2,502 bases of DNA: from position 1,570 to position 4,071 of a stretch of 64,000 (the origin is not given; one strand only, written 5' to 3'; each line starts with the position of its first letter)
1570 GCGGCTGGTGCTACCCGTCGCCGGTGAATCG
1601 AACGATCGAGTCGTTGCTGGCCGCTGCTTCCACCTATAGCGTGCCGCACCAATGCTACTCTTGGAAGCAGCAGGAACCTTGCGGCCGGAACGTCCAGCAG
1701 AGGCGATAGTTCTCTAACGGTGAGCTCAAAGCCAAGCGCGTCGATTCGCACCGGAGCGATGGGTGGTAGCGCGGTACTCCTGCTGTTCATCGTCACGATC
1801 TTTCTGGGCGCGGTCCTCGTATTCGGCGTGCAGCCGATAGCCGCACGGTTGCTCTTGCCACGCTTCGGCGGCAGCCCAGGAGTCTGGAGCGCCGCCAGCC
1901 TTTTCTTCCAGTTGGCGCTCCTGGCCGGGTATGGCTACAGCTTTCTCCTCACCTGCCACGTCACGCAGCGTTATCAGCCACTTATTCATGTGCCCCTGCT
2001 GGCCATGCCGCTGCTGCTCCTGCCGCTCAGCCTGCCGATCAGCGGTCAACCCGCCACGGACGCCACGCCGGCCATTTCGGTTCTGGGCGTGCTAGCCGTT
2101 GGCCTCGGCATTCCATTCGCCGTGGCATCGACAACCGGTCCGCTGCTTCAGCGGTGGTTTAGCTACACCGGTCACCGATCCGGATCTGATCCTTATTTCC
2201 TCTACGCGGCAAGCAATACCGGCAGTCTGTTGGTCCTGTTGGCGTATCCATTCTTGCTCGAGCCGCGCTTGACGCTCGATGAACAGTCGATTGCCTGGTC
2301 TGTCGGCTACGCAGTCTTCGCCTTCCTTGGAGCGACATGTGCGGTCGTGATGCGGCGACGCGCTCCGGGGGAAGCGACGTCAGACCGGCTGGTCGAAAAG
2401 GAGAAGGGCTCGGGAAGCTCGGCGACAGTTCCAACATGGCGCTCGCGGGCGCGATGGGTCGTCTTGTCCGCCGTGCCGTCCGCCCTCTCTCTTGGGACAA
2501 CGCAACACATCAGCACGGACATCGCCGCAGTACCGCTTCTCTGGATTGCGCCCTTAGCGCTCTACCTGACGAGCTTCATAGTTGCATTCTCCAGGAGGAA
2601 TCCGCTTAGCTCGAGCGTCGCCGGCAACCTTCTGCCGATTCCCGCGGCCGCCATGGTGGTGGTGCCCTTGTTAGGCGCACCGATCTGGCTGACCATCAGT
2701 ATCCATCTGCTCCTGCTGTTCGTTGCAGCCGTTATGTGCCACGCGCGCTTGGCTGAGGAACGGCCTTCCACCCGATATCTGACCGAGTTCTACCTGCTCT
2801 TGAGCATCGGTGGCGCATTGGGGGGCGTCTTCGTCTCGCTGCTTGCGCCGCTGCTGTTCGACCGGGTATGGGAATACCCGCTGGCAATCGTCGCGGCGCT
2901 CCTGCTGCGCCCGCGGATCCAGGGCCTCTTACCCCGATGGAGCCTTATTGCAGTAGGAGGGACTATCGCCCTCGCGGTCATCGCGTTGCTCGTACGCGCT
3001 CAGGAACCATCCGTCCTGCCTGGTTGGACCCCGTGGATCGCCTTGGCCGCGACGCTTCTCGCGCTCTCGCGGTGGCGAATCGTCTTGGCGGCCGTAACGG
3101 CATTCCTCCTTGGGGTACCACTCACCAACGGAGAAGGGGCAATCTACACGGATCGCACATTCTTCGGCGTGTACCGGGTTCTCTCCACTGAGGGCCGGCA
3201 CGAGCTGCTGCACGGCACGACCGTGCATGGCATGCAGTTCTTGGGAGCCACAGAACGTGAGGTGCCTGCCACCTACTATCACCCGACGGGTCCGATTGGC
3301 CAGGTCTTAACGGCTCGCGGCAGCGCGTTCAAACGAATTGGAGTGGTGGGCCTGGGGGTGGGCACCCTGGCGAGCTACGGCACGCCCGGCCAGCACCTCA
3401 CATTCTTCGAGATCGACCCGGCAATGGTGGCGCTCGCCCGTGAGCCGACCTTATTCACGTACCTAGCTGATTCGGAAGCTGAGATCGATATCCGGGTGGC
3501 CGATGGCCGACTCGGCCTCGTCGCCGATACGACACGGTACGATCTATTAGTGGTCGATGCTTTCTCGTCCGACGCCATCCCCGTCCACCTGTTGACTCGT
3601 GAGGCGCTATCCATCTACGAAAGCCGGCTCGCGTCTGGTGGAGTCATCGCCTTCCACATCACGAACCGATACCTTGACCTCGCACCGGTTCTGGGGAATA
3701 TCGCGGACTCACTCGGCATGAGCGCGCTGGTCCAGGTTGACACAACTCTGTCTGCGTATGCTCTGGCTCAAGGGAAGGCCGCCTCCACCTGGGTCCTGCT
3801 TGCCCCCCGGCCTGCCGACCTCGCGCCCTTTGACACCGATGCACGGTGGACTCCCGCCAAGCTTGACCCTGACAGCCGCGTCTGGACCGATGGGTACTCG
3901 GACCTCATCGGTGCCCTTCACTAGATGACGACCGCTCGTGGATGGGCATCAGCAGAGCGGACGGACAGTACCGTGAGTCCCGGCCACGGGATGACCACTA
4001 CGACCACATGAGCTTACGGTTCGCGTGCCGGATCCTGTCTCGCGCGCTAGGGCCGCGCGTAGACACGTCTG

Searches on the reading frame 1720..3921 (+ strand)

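Call 4: search_protein_families(library=pfam, proteins=[window:1720-3921:+], max_evalue=0.1)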
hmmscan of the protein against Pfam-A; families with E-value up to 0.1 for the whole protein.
window:1720-3921:+ (734 aa): 0 families

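Call 8: search_protein_families(library=ncbifam, proteins=[window:1720-3921:+], max_evalue=0.1)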
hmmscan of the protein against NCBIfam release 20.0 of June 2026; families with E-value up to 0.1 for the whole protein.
window:1720-3921:+ (734 aa): 4 families
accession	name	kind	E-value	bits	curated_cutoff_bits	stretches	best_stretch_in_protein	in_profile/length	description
NF037959.1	MFS_SpdSyn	subfamily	8.2e-13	47.9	40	1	557-655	299-393/480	fused MFS/spermidine synthase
NF003380.0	PRK04457.1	equivalog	6.4e-09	35.2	304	1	537-649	70-182/265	polyamine aminopropyltransferase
NF002956.0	PRK03612.1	equivalog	0.00013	20.5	472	1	558-651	324-421/522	polyamine aminopropyltransferase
TIGR00417.1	speE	equivalog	0.048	12.9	249.55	1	559-654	98-193/271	spermidine synthase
